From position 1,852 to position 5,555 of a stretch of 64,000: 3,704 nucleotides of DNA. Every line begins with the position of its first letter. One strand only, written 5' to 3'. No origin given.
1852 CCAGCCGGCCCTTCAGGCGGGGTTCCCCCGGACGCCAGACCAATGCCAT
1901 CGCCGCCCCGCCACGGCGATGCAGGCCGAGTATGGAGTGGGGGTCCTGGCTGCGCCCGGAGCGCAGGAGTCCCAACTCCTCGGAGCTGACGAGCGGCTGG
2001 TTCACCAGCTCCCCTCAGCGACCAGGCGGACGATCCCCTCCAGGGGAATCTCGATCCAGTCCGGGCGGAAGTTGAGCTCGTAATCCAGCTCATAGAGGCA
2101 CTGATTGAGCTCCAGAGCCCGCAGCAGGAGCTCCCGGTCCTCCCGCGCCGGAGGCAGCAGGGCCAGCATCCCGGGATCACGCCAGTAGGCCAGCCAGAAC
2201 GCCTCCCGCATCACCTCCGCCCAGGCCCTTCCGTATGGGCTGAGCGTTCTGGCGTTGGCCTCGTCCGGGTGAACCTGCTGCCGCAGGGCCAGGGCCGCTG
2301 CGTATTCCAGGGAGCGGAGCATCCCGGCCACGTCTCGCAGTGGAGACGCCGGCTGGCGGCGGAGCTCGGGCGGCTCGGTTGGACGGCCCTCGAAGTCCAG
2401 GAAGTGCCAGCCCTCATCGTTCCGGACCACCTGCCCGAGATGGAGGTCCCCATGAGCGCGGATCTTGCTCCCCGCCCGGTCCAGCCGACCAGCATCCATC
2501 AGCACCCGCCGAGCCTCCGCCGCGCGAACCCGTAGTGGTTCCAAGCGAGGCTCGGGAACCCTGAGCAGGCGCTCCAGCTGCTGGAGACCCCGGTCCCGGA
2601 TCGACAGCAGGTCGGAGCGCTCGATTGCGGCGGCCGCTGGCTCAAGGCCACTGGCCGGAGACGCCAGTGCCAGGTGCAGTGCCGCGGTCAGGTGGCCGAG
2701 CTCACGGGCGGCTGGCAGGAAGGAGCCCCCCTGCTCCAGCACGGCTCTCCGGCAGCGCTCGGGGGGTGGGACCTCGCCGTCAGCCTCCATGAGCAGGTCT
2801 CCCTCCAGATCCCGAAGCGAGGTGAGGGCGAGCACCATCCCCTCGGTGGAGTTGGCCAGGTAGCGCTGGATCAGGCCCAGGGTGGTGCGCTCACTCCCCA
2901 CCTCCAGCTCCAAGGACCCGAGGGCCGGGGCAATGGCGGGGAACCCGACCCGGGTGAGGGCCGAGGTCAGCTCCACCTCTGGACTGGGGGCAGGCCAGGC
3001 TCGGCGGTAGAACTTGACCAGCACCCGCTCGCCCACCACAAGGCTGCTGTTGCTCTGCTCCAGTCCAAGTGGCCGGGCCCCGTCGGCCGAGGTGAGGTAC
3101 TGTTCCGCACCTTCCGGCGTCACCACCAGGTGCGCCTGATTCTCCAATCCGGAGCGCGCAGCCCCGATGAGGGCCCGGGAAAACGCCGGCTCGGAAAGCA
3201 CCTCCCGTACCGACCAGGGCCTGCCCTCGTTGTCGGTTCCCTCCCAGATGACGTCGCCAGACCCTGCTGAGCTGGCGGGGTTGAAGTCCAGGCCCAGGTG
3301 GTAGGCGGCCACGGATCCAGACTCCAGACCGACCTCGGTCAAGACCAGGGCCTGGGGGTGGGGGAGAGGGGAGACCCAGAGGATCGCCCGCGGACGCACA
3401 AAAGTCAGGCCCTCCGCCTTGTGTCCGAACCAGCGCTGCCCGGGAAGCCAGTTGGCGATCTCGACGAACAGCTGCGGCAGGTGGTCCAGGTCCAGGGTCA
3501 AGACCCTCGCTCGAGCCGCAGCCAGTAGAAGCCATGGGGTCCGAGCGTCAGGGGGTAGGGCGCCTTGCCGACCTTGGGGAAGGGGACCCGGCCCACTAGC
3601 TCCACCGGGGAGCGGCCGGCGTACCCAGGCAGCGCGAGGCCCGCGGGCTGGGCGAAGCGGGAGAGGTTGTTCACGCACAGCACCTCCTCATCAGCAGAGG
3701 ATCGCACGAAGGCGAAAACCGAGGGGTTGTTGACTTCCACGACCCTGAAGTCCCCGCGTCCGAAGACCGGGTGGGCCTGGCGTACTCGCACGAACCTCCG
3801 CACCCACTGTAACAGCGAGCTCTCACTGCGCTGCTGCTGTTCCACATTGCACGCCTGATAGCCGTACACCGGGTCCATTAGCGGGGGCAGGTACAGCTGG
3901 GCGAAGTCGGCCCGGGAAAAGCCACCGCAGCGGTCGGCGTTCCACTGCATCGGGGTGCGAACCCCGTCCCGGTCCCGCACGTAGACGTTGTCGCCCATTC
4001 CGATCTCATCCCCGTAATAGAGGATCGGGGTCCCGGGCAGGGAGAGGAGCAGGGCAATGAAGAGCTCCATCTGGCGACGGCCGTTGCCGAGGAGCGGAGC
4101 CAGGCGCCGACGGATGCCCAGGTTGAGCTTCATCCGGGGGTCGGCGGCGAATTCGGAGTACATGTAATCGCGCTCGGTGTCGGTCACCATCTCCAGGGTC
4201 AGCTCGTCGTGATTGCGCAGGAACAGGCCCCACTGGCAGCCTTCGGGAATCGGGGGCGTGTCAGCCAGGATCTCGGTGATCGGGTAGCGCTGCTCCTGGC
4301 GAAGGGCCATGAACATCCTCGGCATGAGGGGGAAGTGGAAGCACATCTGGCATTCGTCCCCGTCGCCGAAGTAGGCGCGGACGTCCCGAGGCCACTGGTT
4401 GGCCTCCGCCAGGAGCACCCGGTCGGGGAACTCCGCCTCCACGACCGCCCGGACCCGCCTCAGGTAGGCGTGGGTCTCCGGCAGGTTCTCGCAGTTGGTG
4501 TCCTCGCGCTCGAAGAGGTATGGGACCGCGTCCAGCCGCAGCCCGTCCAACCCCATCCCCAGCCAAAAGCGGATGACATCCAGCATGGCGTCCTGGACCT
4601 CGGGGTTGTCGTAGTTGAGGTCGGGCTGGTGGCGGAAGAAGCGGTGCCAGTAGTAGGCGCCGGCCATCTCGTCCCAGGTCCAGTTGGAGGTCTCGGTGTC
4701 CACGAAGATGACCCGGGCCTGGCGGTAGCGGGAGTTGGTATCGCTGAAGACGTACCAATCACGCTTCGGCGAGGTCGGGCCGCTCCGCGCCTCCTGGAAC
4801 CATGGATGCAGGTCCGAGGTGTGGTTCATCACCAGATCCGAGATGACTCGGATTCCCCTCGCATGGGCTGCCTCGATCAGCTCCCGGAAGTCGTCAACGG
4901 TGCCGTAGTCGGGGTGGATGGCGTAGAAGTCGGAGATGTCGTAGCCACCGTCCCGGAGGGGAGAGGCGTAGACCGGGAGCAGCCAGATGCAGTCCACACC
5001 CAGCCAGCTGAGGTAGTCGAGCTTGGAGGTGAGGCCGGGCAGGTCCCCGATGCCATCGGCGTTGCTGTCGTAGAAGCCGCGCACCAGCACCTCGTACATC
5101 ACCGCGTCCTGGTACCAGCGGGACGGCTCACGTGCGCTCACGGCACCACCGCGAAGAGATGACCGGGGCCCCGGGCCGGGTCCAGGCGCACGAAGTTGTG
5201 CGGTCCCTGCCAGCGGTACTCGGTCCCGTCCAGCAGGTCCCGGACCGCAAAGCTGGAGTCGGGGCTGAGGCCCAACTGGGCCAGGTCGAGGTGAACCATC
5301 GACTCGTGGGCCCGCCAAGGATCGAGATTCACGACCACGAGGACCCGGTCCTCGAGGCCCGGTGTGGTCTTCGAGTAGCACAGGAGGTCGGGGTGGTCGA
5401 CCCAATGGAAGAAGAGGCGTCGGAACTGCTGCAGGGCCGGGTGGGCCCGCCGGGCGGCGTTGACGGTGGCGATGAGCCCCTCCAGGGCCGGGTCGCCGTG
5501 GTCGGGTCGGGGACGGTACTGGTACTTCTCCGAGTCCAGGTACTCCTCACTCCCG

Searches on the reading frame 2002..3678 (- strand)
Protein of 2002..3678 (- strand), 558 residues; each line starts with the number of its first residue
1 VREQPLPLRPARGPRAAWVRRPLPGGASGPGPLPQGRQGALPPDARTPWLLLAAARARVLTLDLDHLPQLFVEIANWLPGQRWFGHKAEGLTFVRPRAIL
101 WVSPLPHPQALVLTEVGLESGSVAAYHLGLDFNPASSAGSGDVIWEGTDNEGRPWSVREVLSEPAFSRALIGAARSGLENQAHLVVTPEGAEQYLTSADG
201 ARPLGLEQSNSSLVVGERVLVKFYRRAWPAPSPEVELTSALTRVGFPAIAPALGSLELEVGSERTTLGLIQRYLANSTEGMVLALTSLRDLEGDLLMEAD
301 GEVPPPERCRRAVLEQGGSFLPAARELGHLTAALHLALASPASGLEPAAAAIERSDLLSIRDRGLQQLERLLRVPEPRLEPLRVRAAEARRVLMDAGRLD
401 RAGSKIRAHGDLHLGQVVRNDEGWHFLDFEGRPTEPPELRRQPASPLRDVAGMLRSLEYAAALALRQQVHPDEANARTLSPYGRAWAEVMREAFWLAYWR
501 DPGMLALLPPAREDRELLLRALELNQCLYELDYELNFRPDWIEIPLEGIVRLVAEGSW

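Call 30: search_protein_families(library=pfam, proteins=[window:2002-3678:-], max_evalue=0.001)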
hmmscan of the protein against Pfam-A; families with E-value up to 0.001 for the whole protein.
window:2002-3678:- (558 aa): 1 family
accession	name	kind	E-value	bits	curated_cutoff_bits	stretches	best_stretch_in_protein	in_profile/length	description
PF18085.6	Mak_N_cap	-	0.00094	20.6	22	0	77-142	1-65/87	Maltokinase N-terminal cap domain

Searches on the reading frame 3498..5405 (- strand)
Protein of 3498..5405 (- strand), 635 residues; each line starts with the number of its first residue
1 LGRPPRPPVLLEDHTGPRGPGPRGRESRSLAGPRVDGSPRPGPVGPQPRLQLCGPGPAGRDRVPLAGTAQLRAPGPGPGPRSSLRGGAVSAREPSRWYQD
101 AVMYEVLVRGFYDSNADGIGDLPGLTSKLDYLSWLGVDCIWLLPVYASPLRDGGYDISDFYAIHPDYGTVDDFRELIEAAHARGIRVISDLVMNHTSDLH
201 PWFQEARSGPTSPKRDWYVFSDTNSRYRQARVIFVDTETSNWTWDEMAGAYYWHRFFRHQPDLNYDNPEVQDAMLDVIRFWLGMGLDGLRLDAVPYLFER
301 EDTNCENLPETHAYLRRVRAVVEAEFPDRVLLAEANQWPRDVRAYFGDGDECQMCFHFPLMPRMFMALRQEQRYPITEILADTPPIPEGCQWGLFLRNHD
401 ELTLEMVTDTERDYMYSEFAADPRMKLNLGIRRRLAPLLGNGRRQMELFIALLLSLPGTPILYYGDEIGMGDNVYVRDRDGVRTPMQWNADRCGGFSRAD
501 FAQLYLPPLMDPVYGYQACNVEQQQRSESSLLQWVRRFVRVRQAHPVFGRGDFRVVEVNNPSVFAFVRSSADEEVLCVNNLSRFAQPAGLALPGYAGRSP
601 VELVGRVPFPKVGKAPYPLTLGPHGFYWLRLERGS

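Call 30: search_protein_families(library=pfam, proteins=[window:3498-5405:-], max_evalue=0.001)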
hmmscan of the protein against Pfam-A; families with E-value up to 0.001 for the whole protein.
window:3498-5405:- (635 aa): 2 families
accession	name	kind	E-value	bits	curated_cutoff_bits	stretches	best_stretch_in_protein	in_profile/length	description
PF00128.31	Alpha-amylase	-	1.8e-95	321.3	22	1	107-549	3-444/446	Alpha amylase, catalytic domain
PF16657.11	Malt_amylase_C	-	3.1e-25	88.5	27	1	551-628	1-75/75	Maltogenic Amylase, C-terminal domain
